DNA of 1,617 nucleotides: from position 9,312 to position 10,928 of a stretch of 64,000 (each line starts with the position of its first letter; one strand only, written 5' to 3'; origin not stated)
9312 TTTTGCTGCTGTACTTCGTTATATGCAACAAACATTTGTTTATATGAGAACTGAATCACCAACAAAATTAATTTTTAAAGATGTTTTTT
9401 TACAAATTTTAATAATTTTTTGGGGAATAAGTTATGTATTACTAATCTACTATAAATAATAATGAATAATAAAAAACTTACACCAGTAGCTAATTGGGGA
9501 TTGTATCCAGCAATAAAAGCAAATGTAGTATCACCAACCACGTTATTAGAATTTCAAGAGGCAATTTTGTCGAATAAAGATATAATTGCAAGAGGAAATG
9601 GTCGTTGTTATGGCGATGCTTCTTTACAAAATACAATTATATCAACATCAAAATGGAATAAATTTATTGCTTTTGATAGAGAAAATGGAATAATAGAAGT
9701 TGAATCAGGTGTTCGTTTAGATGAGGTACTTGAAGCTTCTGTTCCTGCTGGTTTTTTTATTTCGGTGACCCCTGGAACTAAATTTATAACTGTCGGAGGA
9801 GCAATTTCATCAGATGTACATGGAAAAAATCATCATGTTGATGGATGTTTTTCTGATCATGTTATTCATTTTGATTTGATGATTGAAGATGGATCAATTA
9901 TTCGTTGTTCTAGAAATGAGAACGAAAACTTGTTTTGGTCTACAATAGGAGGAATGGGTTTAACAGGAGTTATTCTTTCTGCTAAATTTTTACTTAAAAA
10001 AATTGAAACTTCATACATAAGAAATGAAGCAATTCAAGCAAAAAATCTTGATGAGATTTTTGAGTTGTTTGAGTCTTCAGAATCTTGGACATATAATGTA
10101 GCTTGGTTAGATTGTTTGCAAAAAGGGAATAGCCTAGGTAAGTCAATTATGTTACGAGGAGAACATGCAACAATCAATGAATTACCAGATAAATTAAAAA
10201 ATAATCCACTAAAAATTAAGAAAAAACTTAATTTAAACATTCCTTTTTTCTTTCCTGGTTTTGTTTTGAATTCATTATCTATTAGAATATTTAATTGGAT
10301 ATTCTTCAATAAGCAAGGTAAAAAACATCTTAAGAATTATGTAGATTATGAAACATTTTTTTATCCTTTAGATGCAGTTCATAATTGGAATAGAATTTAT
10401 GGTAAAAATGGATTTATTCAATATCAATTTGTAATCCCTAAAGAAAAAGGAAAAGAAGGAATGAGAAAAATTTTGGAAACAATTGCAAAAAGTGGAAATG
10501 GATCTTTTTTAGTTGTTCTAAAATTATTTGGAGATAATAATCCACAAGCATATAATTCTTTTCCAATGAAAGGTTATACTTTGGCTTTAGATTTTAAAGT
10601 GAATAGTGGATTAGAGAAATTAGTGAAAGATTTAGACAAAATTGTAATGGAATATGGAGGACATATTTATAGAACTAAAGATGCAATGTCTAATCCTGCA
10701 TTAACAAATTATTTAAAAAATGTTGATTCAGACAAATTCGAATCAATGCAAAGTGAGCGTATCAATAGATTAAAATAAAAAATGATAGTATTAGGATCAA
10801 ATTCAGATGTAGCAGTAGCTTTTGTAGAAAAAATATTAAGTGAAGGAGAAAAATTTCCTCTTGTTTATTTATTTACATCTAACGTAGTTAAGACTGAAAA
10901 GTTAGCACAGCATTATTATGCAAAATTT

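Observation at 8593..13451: Complete cassette for a lipid-linked D-arabinofuranose donor, plus a candidate GT-C transferase, inside a Flavobacteriia-type capsule/O-antigen locus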

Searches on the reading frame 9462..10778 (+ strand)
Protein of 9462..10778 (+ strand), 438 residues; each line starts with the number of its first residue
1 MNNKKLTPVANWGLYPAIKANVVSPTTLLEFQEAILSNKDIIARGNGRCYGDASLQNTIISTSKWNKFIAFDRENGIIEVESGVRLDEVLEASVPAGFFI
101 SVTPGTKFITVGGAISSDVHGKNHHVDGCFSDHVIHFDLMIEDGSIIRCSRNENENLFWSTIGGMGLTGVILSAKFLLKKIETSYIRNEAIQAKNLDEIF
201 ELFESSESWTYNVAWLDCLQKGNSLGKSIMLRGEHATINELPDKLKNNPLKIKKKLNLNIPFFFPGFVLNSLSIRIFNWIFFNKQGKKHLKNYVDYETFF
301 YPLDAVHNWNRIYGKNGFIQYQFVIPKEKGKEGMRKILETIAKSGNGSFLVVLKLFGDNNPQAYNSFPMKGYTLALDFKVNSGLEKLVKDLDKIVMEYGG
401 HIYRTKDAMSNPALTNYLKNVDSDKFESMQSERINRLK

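Call 3: search_protein_families(library=pfam, proteins=[window:9462-10778:+], max_evalue=0.01)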
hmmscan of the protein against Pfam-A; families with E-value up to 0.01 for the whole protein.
window:9462-10778:+ (438 aa): 1 family
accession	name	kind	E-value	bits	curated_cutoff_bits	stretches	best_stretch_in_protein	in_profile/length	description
PF01565.28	FAD_binding_4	-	1.4e-20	73.8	26.4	1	23-150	5-139/139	FAD binding domain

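Call 4: search_protein_families(library=ncbifam, proteins=[window:9462-10778:+], max_evalue=0.01)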
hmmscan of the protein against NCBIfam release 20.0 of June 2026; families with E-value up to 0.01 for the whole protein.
window:9462-10778:+ (438 aa): 10 families
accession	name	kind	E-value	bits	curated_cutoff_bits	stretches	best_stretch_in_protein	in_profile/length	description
NF053785.1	DcplphribOxDprE1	equivalog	2.5e-125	419.2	500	1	8-414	4-415/449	decaprenylphosphoryl-beta-D-ribose oxidase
TIGR01678.1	FAD_lactone_ox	subfamily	1.6e-13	50.3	396.8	1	11-175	6-175/438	sugar 1,4-lactone oxidase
TIGR01677.1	pln_FAD_oxido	subfamily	9.1e-12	44.2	383.1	1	49-209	75-242/560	FAD-dependent oxidoreductase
TIGR00387.1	glcD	equivalog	1.6e-10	40.4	567.9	1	41-152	24-139/413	glycolate oxidase subunit GlcD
NF049975.1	2HglutDHaseYdiJ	equivalog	2.9e-10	38.6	1350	1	34-157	74-200/1018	D-2-hydroxyglutarate dehydrogenase YdiJ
TIGR01679.1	bact_FAD_ox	subfamily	4.1e-09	35.8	292.25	1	11-203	3-194/419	FAD-linked oxidoreductase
NF041227.1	BagG_FevA2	exception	4.1e-06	25.7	850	1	52-185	83-214/455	bagremycin/ferroverdin biosynthesis FAD-dependent oxygenase BagG/FevA2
NF041226.1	BagK_FevA1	equivalog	3e-05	22.6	800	1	57-183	84-208/453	bagremycin/ferroverdin biosynthesis FAD-dependent oxygenase BagK/FevA1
NF008439.0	PRK11282.1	equivalog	0.00011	21.2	284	1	33-148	17-135/358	glycolate oxidase subunit GlcE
TIGR01676.1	GLDHase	equivalog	0.0012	17.8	458.25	1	60-182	108-227/541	L-galactonolactone dehydrogenase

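Call 5: search_solved_structures(query=window:9462-10778:+, max_evalue=0.001, show_alignments=1)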
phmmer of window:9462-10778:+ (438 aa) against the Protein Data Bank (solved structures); distinct sequences matched with E-value up to 0.001: 40.
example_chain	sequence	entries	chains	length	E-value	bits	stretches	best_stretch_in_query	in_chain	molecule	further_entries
21gq_A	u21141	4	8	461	1.6e-84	287.5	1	38-411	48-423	Decaprenylphosphoryl-beta-D-ribose oxidase | Oxidoreductase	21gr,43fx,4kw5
6hfv_A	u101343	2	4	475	1.8e-84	287.3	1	38-411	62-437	Decaprenylphosphoryl-beta-D-ribose oxidase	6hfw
5oep_A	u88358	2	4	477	1.8e-84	287.3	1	38-411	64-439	Decaprenylphosphoryl-beta-D-ribose oxidase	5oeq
4p8c_A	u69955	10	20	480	1.9e-84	287.3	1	38-411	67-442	Probable decaprenylphosphoryl-beta-D-ribose oxidase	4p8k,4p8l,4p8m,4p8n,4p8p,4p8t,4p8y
4fdn_A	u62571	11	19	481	1.9e-84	287.3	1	38-411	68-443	oxidoreductase DprE1 | Probable decaprenylphosphoryl-beta-D-ribose oxidase | decaprenylphosphoryl-beta-D-ribose oxidase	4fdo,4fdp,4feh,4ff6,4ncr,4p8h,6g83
5oel_A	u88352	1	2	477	9.1e-84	285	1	38-411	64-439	Decaprenylphosphoryl-beta-D-ribose oxidase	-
21gt_B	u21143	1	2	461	1e-83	284.8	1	38-411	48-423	Decaprenylphosphoryl-beta-D-ribose oxidase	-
4aut_A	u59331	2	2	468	1e-83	284.8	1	36-411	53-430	DECAPRENYL-PHOSPHORYL-BETA-D-RIBOFURANOSE-2-OXIDOREDUCTASE | DprE1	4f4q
4g3t_A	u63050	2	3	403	2.7e-79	270.3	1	58-411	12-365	oxidoreductase DprE1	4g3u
2exr_A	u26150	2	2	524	6.6e-09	38.3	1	34-180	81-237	Cytokinin dehydrogenase 7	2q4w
8ot8_A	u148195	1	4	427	5.4e-08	35.3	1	11-202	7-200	FAD-binding protein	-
9vn8_A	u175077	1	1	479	6.9e-08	35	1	36-180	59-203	Reticuline oxidase-like protein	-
6c80_A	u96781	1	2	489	1.1e-06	31.1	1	37-179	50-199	cytokinin oxidase LuCKX1.1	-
3rj8_A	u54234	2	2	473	3.1e-06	29.5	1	41-172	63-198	Carbohydrate oxidase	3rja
4o95_A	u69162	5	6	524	3.5e-06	29.4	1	108-181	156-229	Cytokinin dehydrogenase 4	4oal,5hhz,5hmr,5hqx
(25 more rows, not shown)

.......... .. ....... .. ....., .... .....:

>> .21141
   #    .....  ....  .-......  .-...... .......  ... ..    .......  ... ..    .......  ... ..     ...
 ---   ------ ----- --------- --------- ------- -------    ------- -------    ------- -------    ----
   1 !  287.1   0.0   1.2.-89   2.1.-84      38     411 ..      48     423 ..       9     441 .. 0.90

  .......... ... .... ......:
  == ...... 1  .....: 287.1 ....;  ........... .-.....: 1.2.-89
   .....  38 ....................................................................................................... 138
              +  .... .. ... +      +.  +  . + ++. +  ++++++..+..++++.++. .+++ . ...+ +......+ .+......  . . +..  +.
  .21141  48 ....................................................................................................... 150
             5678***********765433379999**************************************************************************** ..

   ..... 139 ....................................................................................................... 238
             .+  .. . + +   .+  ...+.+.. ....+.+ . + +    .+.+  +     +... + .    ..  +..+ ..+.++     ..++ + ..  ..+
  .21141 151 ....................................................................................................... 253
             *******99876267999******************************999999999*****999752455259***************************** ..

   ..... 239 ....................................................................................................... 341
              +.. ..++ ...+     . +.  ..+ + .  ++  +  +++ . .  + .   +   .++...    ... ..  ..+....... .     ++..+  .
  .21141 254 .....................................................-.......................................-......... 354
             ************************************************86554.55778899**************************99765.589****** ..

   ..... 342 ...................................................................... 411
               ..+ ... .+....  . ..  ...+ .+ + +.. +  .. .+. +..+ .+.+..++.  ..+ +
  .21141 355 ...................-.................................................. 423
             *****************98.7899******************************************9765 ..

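Call 29: find_homologous_proteins(query=window:9462-10778:+, max_evalue=1e-30)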
Query window:9462-10778:+ (438 aa): 7997 proteins with E <= 1e-30 among 8000 candidates; the best 120 are listed.
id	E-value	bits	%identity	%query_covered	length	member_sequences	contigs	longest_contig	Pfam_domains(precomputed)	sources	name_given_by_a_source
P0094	5.8e-296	999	100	100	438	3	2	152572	PF01565.29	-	-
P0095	4.6e-292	986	99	100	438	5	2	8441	PF01565.29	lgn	-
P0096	1.9e-291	984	98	100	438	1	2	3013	PF01565.29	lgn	-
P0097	4.4e-291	983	98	100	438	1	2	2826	PF01565.29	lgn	-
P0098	8.0e-291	982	97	100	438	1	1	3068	PF01565.29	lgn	-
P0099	2.2e-289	977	97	100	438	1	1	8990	PF01565.29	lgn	-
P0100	6.8e-289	976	97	100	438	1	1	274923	PF01565.29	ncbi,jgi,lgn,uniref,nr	ncbi:FAD-binding oxidoreductase [Chishuiella sp.]|uniref:FAD-binding oxidoreductase n=1 Tax=Chishuie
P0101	2.0e-287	971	96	100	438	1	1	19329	PF01565.29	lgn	-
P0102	3.9e-265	898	87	100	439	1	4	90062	PF01565.29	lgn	-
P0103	2.1e-264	895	86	100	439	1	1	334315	PF01565.29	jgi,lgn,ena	-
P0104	4.3e-264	894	86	100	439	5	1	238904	PF01565.29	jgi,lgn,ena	jgi:FAD/FMN-containing dehydrogenase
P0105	8.1e-264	893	86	100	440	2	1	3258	PF01565.29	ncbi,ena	-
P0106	2.9e-262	888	86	100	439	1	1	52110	PF01565.29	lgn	-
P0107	3.1e-262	888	86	100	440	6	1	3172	PF01565.29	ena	-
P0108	3.7e-262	888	86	100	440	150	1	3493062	PF01565.29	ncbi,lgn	ncbi:FAD-binding protein [Empedobacter falsenii]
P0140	4.0e-214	729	72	99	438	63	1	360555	PF01565.29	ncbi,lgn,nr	ncbi:MAG: FAD-binding oxidoreductase [Chitinophagaceae bacterium]|nr:FAD-binding oxidoreductase [Chi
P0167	1.4e-199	682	68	98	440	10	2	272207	PF01565.29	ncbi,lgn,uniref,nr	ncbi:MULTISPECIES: FAD-binding oxidoreductase [Weeksella]|uniref:FAD-binding oxidoreductase n=1 Tax=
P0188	3.8e-198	677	67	97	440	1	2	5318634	PF01565.29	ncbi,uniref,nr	ncbi:FAD-binding oxidoreductase [Chryseobacterium bernardetii]|uniref:FAD-binding oxidoreductase n=1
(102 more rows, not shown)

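Call 31: find_encoding_contigs(protein=P0188, flank=10000, max_places=1)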
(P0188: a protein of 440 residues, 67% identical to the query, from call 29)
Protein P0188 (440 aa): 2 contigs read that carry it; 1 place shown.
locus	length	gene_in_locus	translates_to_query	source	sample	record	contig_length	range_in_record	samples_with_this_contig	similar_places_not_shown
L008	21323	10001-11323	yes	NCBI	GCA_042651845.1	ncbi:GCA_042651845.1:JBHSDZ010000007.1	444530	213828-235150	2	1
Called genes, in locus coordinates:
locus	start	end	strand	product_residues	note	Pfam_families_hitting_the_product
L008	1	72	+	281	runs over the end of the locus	PF28545:1TM_TonB_rel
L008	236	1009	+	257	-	PF00142:Fer4_NifH (weak), PF01656:CbiA, PF02374:ArsA_ATPase (weak), PF06564:CBP_BcsQ, PF09140:MipZ, PF10609:ParA, PF13614:AAA_31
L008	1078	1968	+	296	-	PF02195:ParB_N, PF17762:HTH_ParB, PF23552:ParB_C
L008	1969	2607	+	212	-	PF18935:DUF5683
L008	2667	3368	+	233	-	PF01113:DapB_N, PF05173:DapB_C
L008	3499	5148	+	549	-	PF18936:DUF5684, PF10502:Peptidase_S26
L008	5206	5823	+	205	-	PF08889:WbqC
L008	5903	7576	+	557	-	PF00082:Peptidase_S8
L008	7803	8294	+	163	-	-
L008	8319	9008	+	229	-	PF13441:Gly-zipper_YMGG, PF05433:Rick_17kDa_Anti (faint), PF13488:Gly-zipper_Omp (weak), PF05359:DUF748 (faint), PF00691:OmpA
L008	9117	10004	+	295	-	PF01040:UbiA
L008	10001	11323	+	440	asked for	PF01565:FAD_binding_4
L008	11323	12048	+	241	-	PF00106:adh_short, PF13561:adh_short_C2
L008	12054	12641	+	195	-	PF00702:Hydrolase (weak), PF12710:HAD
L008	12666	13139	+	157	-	-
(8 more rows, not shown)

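Call 32: find_encoding_contigs(protein=P0108, flank=10000, max_places=1)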
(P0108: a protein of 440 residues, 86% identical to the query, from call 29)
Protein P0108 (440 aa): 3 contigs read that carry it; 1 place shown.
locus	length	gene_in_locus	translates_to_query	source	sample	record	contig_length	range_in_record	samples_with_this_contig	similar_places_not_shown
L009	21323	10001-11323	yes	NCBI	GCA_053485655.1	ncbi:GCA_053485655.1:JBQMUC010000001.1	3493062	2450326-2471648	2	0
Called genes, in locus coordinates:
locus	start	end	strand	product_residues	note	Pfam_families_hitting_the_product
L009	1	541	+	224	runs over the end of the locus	PF02463:SMC_N (weak), PF13175:AAA_15 (faint), PF00005:ABC_tran, PF13304:AAA_21 (faint)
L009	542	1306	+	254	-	PF09674:DUF2400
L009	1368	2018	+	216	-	PF02230:Abhydrolase_2, PF20434:BD-FAE (faint), PF00561:Abhydrolase_1 (faint)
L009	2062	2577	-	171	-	-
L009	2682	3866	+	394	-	PF13439:Glyco_transf_4 (faint), PF00534:Glycos_transf_1, PF13692:Glyco_trans_1_4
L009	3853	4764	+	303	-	PF00535:Glycos_transf_2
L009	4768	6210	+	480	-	PF03062:MBOAT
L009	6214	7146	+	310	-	PF27429:LB_356 (faint)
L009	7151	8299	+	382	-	PF13439:Glyco_transf_4, PF00534:Glycos_transf_1, PF13692:Glyco_trans_1_4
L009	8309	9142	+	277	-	-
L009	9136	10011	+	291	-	PF01040:UbiA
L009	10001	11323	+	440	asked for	PF01565:FAD_binding_4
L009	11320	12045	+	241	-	PF00106:adh_short, PF13561:adh_short_C2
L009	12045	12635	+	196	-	PF12710:HAD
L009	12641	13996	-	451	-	-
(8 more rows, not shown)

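Call 54: find_encoding_contigs(protein=P0140, flank=10000, max_places=1)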
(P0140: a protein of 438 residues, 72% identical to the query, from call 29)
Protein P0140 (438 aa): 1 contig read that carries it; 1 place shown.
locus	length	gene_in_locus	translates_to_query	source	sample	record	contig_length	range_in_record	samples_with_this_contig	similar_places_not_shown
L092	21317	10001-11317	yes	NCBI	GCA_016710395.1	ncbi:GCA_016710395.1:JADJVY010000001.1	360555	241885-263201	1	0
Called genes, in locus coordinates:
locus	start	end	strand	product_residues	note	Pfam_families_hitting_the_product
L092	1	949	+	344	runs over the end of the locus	PF14113:Tae4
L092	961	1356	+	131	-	-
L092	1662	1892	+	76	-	-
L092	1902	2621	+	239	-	-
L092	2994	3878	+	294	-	PF00231:ATP-synt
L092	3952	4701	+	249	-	PF04079:SMC_ScpB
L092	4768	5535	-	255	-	PF01738:DLH, PF12146:Hydrolase_4 (faint), PF00326:Peptidase_S9 (faint), PF08840:BAAT_C (faint)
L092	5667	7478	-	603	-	-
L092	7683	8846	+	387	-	PF01757:Acyl_transf_3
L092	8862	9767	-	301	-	-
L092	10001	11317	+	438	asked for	PF01565:FAD_binding_4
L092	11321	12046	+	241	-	PF00106:adh_short, PF13561:adh_short_C2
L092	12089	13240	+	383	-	-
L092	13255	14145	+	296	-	PF01040:UbiA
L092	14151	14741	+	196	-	PF12710:HAD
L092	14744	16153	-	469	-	PF25390:WD40_RLD, PF22352:K319L-like_PKD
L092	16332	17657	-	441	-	PF00285:Citrate_synt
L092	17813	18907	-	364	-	PF03739:LptF_LptG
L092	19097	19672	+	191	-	PF07617:DUF1579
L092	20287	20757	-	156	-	-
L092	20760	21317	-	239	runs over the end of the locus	-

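Call 55: find_encoding_contigs(protein=P0167, flank=10000, max_places=1)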
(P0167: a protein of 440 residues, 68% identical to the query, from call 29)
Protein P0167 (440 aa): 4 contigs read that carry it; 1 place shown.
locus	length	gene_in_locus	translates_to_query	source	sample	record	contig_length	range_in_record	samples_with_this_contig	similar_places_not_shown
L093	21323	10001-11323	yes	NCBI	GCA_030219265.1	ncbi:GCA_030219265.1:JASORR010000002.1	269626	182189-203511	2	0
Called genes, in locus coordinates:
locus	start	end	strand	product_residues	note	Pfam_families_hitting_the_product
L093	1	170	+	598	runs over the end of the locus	PF00664:ABC_membrane, PF00005:ABC_tran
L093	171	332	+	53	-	PF00535:Glycos_transf_2 (weak)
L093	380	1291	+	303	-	PF00535:Glycos_transf_2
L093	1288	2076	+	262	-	PF05704:Caps_synth (weak), PF04488:Gly_transf_sug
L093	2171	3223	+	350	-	PF02350:Epimerase_2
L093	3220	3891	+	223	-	PF01370:Epimerase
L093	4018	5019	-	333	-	PF00535:Glycos_transf_2, PF10111:Glyco_tranf_2_2, PF13506:Glyco_transf_21 (weak), PF13641:Glyco_tranf_2_3 (weak)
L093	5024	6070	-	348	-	PF01073:3Beta_HSD, PF01370:Epimerase, PF02719:Polysacc_synt_2, PF04321:RmlD_sub_bind, PF07993:NAD_binding_4, PF16363:GDP_Man_Dehyd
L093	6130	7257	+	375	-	PF00534:Glycos_transf_1, PF13692:Glyco_trans_1_4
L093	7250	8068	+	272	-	PF00535:Glycos_transf_2, PF10111:Glyco_tranf_2_2, PF13641:Glyco_tranf_2_3 (weak)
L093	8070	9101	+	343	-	PF00535:Glycos_transf_2 (faint)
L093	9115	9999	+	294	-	PF01040:UbiA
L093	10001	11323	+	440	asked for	PF01565:FAD_binding_4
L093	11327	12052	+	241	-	PF00106:adh_short, PF13561:adh_short_C2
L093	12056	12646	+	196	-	PF00702:Hydrolase, PF12710:HAD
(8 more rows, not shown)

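Call 58: search_protein_families(library=pfam, proteins=[L092:12089-13240:+, L092:8862-9767:-, L092:5667-7478:-], max_evalue=1)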
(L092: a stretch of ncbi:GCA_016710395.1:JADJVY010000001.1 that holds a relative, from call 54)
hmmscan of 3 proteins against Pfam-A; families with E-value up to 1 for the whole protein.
L092:12089-13240:+ (383 aa): 0 families

L092:8862-9767:- (301 aa): 3 families
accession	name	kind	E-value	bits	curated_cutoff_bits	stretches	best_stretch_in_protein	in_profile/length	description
PF13472.12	Lipase_GDSL_2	-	1.3e-05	26.2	32.9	1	28-211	2-177/178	GDSL-like Lipase/Acylhydrolase family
PF14828.11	Amnionless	-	0.014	14.7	30.4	1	234-279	5-50/442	Amnionless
PF00657.28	Lipase_GDSL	-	0.056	14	23.6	0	194-215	183-206/208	GDSL-like Lipase/Acylhydrolase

L092:5667-7478:- (603 aa): 1 family
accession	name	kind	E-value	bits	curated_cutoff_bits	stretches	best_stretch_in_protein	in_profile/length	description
PF09251.16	PhageP22-tail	-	0.0096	14.8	25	1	209-320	183-298/552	Salmonella phage P22 tail-spike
